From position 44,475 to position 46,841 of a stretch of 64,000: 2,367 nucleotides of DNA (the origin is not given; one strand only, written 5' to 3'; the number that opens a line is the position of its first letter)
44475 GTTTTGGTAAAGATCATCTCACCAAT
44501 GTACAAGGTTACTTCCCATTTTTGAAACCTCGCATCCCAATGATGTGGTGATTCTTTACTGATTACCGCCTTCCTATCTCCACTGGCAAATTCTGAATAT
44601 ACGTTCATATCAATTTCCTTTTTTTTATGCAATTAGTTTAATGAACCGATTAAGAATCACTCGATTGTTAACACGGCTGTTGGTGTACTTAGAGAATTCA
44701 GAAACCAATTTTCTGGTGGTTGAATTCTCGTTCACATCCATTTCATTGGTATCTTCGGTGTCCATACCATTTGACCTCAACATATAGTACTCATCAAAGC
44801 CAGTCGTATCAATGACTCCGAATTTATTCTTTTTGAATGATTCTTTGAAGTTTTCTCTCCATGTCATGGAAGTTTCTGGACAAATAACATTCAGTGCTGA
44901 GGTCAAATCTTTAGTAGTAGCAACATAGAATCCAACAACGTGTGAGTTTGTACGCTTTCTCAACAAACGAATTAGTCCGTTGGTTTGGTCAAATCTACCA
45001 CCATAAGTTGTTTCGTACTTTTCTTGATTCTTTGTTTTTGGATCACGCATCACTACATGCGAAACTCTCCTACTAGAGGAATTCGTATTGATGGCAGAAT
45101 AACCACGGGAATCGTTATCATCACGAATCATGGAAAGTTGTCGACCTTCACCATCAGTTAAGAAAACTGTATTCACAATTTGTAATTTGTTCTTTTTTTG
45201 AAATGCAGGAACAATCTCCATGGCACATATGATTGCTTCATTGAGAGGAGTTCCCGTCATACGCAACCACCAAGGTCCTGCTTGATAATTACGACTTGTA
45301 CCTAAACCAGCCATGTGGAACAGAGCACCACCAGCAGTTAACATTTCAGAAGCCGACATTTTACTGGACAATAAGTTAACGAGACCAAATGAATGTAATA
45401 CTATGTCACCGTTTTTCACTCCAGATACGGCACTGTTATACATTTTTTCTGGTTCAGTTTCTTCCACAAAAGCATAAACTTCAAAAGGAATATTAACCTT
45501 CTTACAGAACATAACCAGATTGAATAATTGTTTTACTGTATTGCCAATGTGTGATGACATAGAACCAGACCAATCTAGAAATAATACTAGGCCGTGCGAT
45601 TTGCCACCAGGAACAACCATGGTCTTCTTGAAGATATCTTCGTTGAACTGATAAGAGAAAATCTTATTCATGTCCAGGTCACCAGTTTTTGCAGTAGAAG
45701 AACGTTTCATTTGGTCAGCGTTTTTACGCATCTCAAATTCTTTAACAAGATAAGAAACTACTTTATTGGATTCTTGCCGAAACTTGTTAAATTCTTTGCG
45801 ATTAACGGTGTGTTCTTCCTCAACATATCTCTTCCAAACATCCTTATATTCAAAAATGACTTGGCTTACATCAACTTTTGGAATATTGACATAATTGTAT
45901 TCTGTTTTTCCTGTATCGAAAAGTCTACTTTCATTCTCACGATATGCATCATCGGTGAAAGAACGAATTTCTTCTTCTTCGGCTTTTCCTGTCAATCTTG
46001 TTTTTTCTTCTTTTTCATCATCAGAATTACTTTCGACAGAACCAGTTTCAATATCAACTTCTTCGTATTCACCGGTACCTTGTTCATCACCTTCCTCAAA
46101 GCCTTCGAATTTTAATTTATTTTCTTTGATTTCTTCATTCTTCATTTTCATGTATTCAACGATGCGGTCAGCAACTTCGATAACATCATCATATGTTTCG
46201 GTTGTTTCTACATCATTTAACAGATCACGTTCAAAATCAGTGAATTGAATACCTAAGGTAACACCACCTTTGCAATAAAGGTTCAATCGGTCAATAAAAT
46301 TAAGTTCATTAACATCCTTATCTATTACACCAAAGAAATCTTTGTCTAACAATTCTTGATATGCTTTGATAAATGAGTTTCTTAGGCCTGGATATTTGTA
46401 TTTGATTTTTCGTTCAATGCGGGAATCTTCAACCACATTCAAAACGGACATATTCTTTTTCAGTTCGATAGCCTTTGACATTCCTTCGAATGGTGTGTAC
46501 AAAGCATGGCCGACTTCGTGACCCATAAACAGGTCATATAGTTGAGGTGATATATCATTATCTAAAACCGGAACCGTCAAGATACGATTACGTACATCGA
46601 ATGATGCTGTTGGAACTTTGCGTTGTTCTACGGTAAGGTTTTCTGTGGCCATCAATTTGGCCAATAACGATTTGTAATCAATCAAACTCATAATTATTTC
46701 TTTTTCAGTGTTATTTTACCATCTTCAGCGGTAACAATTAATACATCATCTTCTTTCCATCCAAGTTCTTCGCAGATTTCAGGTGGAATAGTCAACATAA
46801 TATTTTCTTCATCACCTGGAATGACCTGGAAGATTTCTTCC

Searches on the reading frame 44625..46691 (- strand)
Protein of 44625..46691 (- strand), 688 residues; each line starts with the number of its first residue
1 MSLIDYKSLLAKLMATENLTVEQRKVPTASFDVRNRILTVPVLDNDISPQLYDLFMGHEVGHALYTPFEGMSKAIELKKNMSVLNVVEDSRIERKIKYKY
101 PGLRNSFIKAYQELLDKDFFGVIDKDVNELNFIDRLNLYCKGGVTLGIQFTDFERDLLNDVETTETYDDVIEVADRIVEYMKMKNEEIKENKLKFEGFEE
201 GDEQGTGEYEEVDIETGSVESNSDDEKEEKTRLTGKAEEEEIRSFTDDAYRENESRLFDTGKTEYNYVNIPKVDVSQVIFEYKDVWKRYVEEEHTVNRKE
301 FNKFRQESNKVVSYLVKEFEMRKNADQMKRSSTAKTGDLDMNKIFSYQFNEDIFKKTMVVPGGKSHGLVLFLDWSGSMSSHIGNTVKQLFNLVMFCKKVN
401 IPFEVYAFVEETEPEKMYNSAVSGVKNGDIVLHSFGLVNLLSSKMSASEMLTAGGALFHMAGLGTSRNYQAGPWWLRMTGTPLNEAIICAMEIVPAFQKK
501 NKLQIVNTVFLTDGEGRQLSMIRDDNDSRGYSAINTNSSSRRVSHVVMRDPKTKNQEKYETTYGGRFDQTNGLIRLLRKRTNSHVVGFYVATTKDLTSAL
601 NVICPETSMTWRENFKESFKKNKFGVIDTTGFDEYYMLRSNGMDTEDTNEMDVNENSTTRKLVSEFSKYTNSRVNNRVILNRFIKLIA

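Call 14: search_protein_families(library=phrogs, proteins=[window:44625-46691:-], max_evalue=0.001)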
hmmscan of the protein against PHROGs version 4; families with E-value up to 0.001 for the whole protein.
window:44625-46691:- (688 aa): 1 family
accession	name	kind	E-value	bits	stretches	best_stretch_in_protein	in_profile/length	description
phrog_459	-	other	6.3e-197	657.7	1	5-688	5-736/736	peptidase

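Call 17: search_dna_similar(query=window:44625-46691:-, collection=phages, mode=protein, max_rows=20)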
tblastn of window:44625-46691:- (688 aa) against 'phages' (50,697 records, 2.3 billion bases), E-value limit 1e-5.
Records with a match: 464; places in all: 464; records where one place covers at least 80% of the query: 448.
Best place of each record, by identity: <60% 464.
By first word of the organism name: Synechococcus 365; Cyanophage 61; Prochlorococcus 24; Marine 7; Pelagibacter 3; Stenotrophomonas 1; Ralstonia 1; Pseudoalteromonas 1; Ochrobactrum 1.
By host as written in the record: - 177; Synechococcus 107; Synechococcus sp. 38; Synechococcus sp. WH7803 28; Synechococcus sp. WH8102 20; Synechococcus sp. WH 7803 14; Synechococcus sp. MW02 10; Synechococcus sp. WH8109 6; and 29 more.
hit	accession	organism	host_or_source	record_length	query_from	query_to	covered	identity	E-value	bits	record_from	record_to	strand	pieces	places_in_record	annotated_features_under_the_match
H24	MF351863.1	Synechococcus phage Bellamy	Synechococcus str. WH8109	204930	7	688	99%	36.3%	8e-107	362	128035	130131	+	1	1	146: hypothetical protein | 147: hypothetical protein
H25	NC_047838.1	Synechococcus phage Bellamy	Synechococcus str. WH8109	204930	7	688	99%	36.3%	8e-107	362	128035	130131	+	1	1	146: peptidase | 147: hypothetical protein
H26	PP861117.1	Synechococcus phage QB2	Synechococcus sp. MW02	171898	1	688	100%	35.5%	1e-108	368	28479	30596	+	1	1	hypothetical protein (x2)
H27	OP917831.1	Synechococcus phage S-M1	Synechococcus sp. WH 7803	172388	1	688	100%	35.5%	1e-108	368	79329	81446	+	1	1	hypothetical protein (x2)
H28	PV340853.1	Synechococcus phage Sf-CH8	Synechococcus sp. WH8102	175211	7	688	99%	35.8%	2e-104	355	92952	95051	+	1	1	peptidase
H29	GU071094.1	Synechococcus phage S-SM1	Synechococcus sp. WH6501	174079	7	688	99%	35.8%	1e-111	376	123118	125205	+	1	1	peptidase | hypothetical protein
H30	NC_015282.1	Synechococcus phage S-SM1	Synechococcus sp. WH6501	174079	7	688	99%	35.8%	1e-111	376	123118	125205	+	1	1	peptidase | hypothetical protein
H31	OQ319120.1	Synechococcus phage S-BM1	Synechococcus sp. WH 7803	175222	1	688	100%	35.3%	9e-107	362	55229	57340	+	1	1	peptidase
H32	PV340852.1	Synechococcus phage Sf-CH5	Synechococcus sp. WH8102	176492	7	688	99%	35.6%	1e-103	353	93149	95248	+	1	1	peptidase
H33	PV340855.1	Synechococcus phage Sf-FR1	Synechococcus sp. WH8102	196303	7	688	99%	35.5%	9e-101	345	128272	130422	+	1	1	peptidase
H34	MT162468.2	Synechococcus phage S-H25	Synechococcus sp. WH 8102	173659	1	688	100%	35.2%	3e-104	355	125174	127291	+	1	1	peptidase | hypothetical protein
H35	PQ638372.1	Synechococcus phage WH25-B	Synechococcus sp. WH 7803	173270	1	688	100%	35.0%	6e-107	363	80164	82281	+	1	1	peptidase | hypothetical protein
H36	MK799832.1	Synechococcus phage S-B05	Synechococcus sp. MW02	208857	2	688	100%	35.1%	3e-103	352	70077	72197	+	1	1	peptidase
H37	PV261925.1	Synechococcus phage RB11-B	Synechococcus sp. MW02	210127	2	688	100%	35.1%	3e-103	352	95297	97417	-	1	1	peptidase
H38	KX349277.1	Synechococcus phage S-RIM2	Synechococcus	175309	1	688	100%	35.0%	3e-101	346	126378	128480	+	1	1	peptidase | hypothetical protein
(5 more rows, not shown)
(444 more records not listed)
